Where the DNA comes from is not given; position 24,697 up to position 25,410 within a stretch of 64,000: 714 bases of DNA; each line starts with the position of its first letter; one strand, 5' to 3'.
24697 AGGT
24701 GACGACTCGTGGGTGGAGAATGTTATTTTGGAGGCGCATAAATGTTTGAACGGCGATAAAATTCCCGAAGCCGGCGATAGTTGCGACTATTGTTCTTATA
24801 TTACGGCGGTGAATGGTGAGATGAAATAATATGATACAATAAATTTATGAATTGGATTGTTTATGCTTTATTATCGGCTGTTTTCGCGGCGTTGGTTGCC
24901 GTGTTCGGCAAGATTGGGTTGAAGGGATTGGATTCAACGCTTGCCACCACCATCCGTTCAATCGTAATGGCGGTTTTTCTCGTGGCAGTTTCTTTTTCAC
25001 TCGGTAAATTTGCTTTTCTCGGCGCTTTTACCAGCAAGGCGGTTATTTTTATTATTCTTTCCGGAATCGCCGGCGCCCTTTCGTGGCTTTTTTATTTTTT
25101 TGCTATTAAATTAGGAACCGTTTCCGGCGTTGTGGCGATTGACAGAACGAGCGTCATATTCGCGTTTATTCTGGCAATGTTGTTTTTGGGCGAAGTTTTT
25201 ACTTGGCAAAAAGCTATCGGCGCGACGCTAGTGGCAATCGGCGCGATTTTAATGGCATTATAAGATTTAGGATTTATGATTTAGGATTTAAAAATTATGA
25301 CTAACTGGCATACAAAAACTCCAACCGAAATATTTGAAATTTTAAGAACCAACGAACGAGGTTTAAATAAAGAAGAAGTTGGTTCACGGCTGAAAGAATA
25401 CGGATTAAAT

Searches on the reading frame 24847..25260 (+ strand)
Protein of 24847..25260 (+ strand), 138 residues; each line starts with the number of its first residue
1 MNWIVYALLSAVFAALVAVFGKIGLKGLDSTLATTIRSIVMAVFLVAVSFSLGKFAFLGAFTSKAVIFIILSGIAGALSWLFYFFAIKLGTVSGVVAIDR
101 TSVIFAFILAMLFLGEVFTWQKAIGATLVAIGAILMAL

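Call 32: search_protein_families(library=pfam, proteins=[window:24847-25260:+], max_evalue=0.01)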
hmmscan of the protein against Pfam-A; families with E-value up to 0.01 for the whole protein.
window:24847-25260:+ (138 aa): 1 family
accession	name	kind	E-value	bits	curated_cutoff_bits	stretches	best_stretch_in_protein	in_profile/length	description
PF00892.27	EamA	-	1.2e-18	68.1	28.2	1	2-137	2-134/135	EamA-like transporter family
